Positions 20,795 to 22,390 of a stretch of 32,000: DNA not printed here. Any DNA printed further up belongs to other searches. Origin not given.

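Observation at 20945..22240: The GT2 carries the class-I hyaluronan-synthase signature rather than a generic GT2 pattern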

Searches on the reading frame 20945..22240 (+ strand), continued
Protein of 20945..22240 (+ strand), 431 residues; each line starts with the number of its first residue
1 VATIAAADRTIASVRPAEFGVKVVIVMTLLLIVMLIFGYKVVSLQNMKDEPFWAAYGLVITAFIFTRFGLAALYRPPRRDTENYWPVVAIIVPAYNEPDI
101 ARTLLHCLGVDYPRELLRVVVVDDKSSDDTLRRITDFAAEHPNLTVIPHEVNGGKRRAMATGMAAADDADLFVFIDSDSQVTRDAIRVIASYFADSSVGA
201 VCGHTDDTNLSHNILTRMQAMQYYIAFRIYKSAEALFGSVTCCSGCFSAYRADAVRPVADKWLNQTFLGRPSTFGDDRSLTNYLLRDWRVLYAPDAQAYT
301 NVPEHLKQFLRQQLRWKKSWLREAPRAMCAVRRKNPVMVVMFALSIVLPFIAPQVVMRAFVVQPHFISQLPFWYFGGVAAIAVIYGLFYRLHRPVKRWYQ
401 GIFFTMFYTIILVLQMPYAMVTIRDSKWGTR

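Call 17: find_encoding_contigs(protein=P0027, flank=8000, max_places=1)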
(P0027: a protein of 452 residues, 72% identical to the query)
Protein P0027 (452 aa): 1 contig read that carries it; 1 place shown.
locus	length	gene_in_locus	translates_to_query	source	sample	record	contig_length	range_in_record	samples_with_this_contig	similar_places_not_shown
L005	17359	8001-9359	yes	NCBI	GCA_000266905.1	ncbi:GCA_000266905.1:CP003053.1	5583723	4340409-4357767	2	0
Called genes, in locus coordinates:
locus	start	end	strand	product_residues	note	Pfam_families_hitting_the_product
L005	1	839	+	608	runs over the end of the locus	PF00324:AA_permease, PF03845:Spore_permease, PF13520:AA_permease_2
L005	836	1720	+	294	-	PF00582:Usp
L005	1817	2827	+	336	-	PF03631:Virul_fac_BrkB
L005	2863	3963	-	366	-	PF05343:Peptidase_M42, PF01546:Peptidase_M20 (weak), PF04389:Peptidase_M28 (weak)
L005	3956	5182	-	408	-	PF02666:PS_Dcarbxylase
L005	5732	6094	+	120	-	PF11964:SpoIIAA-like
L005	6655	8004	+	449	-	PF02254:TrkA_N (weak), PF03446:NAD_binding_2 (weak), PF03721:UDPG_MGDP_dh_N, PF00984:UDPG_MGDP_dh, PF03720:UDPG_MGDP_dh_C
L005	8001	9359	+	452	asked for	PF13506:Glyco_transf_21 (weak), PF00535:Glycos_transf_2, PF13641:Glyco_tranf_2_3, PF03142:Chitin_synth_2, PF01644:Chitin_synth_1, PF13632:Glyco_trans_2_3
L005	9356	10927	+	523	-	PF01522:Polysacc_deac_1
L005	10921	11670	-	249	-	-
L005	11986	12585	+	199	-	PF00440:TetR_N, PF17940:TetR_C_31 (weak)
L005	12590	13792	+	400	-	PF01266:DAO (faint), PF01494:FAD_binding_3, PF05834:Lycopene_cycl, PF07992:Pyr_redox_2 (faint)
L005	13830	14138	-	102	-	-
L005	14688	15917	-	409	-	PF00067:p450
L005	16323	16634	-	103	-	-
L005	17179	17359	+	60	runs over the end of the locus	-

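Call 18: find_encoding_contigs(protein=P0044, flank=8000, max_places=1)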
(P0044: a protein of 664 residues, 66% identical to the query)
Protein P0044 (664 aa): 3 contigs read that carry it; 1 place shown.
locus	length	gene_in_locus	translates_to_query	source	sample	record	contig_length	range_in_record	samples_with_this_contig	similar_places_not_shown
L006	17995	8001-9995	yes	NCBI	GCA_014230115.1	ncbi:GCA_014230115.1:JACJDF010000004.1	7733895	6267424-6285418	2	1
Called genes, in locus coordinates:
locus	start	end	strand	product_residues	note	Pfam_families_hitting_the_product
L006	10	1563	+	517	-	PF13727:CoA_binding_3 (faint), PF02397:Bac_transf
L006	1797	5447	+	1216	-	PF17757:UvrB_inter, PF02559:CarD_TRCF_RID, PF00270:DEAD, PF04851:ResIII (weak), PF00271:Helicase_C, PF22590:Cas3-like_C_2 (weak), PF03461:TRCF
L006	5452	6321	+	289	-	PF27510:MazG_N, PF03819:MazG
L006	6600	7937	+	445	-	PF03446:NAD_binding_2 (weak), PF03721:UDPG_MGDP_dh_N, PF00984:UDPG_MGDP_dh, PF03720:UDPG_MGDP_dh_C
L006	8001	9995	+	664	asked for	PF13506:Glyco_transf_21, PF00535:Glycos_transf_2, PF13641:Glyco_tranf_2_3, PF01644:Chitin_synth_1, PF03142:Chitin_synth_2, PF13632:Glyco_trans_2_3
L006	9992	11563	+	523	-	PF01522:Polysacc_deac_1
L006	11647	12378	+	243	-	-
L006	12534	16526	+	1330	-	PF00990:GGDEF, PF00563:EAL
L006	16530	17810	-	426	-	PF04261:Dyp_perox_N, PF20628:Dyp_perox_C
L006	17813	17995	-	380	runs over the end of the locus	PF13473:Cupredoxin_1 (weak), PF09375:Peptidase_M75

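Call 19: find_encoding_contigs(protein=P0066, flank=8000, max_places=1)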
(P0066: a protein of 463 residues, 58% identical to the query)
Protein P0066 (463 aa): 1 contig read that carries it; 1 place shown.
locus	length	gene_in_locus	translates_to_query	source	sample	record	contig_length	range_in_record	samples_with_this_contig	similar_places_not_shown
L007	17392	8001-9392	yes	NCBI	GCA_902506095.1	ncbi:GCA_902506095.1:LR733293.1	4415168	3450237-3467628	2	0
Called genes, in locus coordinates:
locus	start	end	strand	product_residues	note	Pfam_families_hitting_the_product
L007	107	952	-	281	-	PF00657:Lipase_GDSL, PF13472:Lipase_GDSL_2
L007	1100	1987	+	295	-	PF00657:Lipase_GDSL, PF13472:Lipase_GDSL_2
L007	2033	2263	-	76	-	-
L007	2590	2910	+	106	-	PF12840:HTH_20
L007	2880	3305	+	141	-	PF00903:Glyoxalase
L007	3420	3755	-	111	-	-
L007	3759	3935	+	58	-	-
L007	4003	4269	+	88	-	-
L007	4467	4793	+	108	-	-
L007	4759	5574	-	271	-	PF00753:Lactamase_B, PF12706:Lactamase_B_2 (faint)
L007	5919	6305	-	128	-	-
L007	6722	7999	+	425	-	PF03721:UDPG_MGDP_dh_N, PF00984:UDPG_MGDP_dh, PF03720:UDPG_MGDP_dh_C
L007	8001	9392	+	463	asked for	PF13506:Glyco_transf_21, PF00535:Glycos_transf_2, PF13641:Glyco_tranf_2_3, PF03142:Chitin_synth_2, PF01644:Chitin_synth_1, PF13632:Glyco_trans_2_3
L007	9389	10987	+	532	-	PF01522:Polysacc_deac_1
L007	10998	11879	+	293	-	PF13385:Laminin_G_3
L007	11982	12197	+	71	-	-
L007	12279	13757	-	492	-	PF00364:Biotin_lipoyl, PF02817:E3_binding, PF00198:2-oxoacid_dh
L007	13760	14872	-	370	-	PF02779:Transket_pyr, PF02780:Transketolase_C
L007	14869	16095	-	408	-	PF00676:E1_dh, PF13292:DXP_synthase_N (weak)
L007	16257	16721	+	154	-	PF13404:HTH_AsnC-type, PF13412:HTH_24, PF01037:AsnC_trans_reg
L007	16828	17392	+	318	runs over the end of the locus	PF01527:HTH_Tnp_1 (weak), PF13011:LZ_Tnp_IS481, PF13384:HTH_23, PF13518:HTH_28, PF13551:HTH_29, PF13565:HTH_32, PF00665:rve, PF13683:rve_3, +3 more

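Call 33: search_solved_structures(query=A2, max_evalue=0.00001, show_alignments=5)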
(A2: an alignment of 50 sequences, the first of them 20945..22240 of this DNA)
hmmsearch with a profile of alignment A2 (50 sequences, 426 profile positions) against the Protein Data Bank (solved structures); distinct sequences matched with E-value up to 0.00001: 67 (the best 60 are shown).
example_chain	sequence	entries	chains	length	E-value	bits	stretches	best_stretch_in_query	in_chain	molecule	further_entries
8smm_A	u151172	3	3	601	8.2e-71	242.4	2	138-425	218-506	Hyaluronan synthase 1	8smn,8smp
7sp7_A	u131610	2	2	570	2.6e-63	217.7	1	25-426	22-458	Hyaluronan synthase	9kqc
8snc_A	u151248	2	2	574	2.6e-63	217.6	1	25-426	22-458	Hyaluronan synthase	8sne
7sp6_A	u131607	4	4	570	3.4e-62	214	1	25-426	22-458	Hyaluronan synthase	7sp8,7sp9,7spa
8snd_A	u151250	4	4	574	3.4e-62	214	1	25-426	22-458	Hyaluronan synthase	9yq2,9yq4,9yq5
6yv7_A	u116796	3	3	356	1.6e-27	99.8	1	66-197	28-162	Glycosyl transferase, family 2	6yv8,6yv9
6yv7_B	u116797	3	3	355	1.6e-27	99.8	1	66-197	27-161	Glycosyl transferase, family 2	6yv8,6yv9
2z87_A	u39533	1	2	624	1e-19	74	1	63-195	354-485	Chondroitin synthase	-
2z86_A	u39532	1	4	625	1e-19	74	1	63-195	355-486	Chondroitin synthase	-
5tze_C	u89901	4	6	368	1.5e-19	73.4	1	82-185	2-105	Glycosyl transferase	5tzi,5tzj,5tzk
5tz8_A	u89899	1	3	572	3.1e-19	72.4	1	82-185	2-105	Glycosyl transferase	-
6p61_A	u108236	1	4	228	1.7e-18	70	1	73-212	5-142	Glycosyltransferase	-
8vh7_A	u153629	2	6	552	4.2e-17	65.4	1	75-222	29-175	Heparosan synthase B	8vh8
8viw_A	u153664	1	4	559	4.3e-17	65.4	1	75-222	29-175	Heparosan synthase B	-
5eke_A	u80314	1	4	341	9.8e-17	64.2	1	77-190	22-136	Uncharacterized glycosyltransferase sll0501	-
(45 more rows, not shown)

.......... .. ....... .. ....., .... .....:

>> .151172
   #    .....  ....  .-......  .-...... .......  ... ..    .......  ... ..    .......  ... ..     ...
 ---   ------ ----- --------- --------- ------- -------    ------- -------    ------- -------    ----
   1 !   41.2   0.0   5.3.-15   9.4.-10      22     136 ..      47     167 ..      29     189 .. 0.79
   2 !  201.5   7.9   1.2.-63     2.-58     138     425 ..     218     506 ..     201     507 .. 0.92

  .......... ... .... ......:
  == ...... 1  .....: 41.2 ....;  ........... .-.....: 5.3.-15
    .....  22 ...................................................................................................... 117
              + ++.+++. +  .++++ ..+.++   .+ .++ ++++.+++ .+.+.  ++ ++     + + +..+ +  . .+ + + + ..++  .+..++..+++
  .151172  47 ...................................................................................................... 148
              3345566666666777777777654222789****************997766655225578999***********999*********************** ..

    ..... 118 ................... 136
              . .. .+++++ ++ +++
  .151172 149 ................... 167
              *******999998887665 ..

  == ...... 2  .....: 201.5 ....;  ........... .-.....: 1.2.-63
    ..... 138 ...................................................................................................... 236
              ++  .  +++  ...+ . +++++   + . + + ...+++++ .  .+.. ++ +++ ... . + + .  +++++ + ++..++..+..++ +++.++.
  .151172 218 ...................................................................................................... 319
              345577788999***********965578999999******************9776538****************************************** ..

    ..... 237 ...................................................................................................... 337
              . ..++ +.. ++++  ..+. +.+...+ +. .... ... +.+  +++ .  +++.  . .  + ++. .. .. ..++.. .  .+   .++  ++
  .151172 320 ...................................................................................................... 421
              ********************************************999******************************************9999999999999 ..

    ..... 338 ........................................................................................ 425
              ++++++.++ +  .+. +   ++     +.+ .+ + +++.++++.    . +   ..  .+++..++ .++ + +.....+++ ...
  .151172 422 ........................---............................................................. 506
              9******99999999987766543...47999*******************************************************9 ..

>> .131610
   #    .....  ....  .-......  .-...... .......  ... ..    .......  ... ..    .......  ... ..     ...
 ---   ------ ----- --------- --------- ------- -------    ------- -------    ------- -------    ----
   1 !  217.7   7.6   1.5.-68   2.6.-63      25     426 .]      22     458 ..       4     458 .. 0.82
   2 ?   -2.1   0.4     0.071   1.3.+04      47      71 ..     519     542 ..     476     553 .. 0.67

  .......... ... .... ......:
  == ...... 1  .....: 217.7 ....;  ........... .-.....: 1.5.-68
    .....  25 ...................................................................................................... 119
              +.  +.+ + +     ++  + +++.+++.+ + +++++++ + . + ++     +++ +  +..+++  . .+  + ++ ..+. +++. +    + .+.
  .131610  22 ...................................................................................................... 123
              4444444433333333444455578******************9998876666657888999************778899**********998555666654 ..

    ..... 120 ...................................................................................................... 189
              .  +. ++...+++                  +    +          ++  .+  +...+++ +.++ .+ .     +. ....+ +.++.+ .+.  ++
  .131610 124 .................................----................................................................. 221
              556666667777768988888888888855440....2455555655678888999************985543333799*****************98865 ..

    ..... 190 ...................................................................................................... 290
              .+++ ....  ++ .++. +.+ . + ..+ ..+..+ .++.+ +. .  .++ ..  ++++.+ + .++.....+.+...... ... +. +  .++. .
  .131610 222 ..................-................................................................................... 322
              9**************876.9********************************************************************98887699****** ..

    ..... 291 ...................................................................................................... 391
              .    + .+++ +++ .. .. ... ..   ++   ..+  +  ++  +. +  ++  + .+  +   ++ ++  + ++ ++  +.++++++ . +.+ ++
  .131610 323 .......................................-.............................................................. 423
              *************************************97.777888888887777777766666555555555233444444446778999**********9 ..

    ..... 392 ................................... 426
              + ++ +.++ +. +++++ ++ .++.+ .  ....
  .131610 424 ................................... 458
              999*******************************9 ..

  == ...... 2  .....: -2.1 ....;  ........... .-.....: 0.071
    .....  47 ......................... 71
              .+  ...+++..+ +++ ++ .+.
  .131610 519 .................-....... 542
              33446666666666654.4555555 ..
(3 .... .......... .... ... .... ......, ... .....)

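Call 35: get_annotated_region(hit=H34, flank=1500)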
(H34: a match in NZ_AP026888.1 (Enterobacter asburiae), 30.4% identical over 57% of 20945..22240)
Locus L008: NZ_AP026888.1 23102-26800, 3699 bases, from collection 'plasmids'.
description: Enterobacter asburiae strain KAM576 plasmid pKAM576_2, complete sequence
organism: Enterobacter asburiae (NCBI taxid 61645)
taxonomy: Bacteria; Pseudomonadota; Gammaproteobacteria; Enterobacterales; Enterobacteriaceae; Enterobacter; Enterobacter asburiae
host: -; source: Microbe; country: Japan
typing (MOB-suite, as given by PLSDB): conjugative; replicon rep_cluster_2272; relaxase MOBF; mating-pair formation MPF_F
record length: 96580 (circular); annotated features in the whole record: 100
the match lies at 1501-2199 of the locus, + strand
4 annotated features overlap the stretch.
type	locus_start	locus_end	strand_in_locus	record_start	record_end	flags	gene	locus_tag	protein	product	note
CDS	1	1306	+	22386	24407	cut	pgaB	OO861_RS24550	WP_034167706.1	poly-beta-1,6-N-acetyl-D-glucosamine N-deacetylase PgaB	-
CDS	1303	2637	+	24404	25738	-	pgaC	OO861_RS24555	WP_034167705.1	poly-beta-1,6-N-acetyl-D-glucosamine synthase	GO:0042710 - biofilm formation [Evidence IEA]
CDS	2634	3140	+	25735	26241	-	pgaD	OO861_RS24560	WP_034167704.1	poly-beta-1,6-N-acetyl-D-glucosamine biosynthesis protein PgaD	GO:0042710 - biofilm formation [Evidence IEA]; GO:0000271 - polysaccharide biosynthetic process [Evidence IEA]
CDS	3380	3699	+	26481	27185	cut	-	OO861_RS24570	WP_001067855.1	IS6-like element IS26 family transposase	GO:0006313 - DNA transposition [Evidence IEA]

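Call 36: get_annotated_region(hit=H2, flank=4000)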
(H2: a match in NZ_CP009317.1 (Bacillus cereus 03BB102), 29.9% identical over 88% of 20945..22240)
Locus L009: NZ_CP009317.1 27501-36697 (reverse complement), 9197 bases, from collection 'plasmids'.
description: Bacillus cereus 03BB102 plasmid unnamed, complete sequence
organism: Bacillus cereus 03BB102 (NCBI taxid 572264)
taxonomy: Bacteria; Bacillota; Bacilli; Bacillales; Bacillaceae; Bacillus; Bacillus cereus; Bacillus cereus 03BB102
host: -; source: Human blood; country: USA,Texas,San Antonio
typing (MOB-suite, as given by PLSDB): conjugative; replicon rep_cluster_125; relaxase MOBP; mating-pair formation MPF_T
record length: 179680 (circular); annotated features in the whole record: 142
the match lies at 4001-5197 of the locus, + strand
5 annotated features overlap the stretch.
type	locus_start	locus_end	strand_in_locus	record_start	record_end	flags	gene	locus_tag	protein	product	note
CDS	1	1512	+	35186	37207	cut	-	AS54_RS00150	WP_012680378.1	S-layer homology domain-containing protein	-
CDS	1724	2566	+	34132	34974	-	-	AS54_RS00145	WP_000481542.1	phosphatase PAP2 family protein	-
predicted_resistance_gene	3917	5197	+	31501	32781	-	hasA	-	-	hyaluronan synthase HasA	predicted by amrfinderplus; class ; identity 99.77%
CDS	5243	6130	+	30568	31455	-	galU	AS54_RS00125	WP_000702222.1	UTP--glucose-1-phosphate uridylyltransferase GalU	GO:0006011 - UDP-glucose metabolic process [Evidence IEA]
CDS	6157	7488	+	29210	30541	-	-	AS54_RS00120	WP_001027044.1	UDP-glucose/GDP-mannose dehydrogenase family protein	-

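Call 44: predict_structure(alignment_id=A2)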
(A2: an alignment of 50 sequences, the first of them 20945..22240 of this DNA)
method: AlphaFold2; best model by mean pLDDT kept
length: 431 residues; sequences in the alignment: 50
mean_pLDDT: 89.5   pTM: 0.89
mean pLDDT of the five models: 89.5, 88.9, 88.9, 88.7, 87.6
residues with pLDDT >= 90: 308; 70-90: 94; 50-70: 19; < 50: 10
segments of 3 or more residues with pLDDT < 50: 1-10
pLDDT, mean of each block of 10 residues (from residue 1): 42 75 95 93 87 92 95 86 91 94 97 98 96 98 98 92 97 96 96 96 93 91 90 94 79 97 88 77 94 94 92 88 90 91 92 91 92 89 91 83 81 88 72 52
secondary structure, 60 per line:
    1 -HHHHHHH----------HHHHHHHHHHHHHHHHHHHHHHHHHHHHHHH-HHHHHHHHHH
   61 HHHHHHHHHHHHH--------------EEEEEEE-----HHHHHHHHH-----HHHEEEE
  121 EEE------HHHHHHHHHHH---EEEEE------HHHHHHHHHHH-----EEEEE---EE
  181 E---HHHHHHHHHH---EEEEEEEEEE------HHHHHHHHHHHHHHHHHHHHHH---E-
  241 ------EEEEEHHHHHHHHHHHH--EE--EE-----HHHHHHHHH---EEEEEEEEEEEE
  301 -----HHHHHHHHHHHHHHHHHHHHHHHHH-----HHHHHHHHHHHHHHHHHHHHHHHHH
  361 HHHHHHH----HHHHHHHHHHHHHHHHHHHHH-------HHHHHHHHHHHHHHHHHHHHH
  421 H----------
elements in order: H2-8 H19-49 H51-73 E88-94 H100-108 E117-123 H130-140 E144-148 H155-165 E171-175 E179-181 H185-194 E198-207 H214-235 E247-251 H252-263 H277-285 E289-300 H306-330 H336-367 H372-392 H400-421

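Call 46: search_protein_representatives(protein=window:20945-22240:+)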
Query: 431 residues. Proteins with E-value up to 0.001 (for the whole library): 28099; up to 1e-10: 5998; up to 1e-30: 608. The best 150 are listed.
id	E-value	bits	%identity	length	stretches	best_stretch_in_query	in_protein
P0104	5.5e-118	411.0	48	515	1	24-431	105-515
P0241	6.2e-111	387.8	49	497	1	39-431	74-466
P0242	8.4e-105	367.6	49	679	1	50-431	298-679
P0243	1.2e-103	363.8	47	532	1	30-431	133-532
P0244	2.5e-101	356.1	42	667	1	29-431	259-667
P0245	2.8e-101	356.0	44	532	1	21-431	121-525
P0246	8.4e-101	354.4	44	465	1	25-431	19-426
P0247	1.2e-100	353.9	45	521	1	16-431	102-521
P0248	1.1e-99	350.7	44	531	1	22-431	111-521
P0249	4.2e-97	342.2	45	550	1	47-431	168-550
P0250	6.4e-97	341.6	42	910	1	20-431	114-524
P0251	2.6e-94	333.0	78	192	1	245-431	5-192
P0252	4.1e-94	332.4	45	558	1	54-431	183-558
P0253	4.3e-94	332.3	43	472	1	21-431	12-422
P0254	1.4e-93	330.6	43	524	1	14-431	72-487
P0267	1.9e-85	303.8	40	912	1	28-431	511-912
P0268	3.9e-85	302.8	41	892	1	23-431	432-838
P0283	3.7e-78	279.8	37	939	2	54-431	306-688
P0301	2.2e-73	264.1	40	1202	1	74-431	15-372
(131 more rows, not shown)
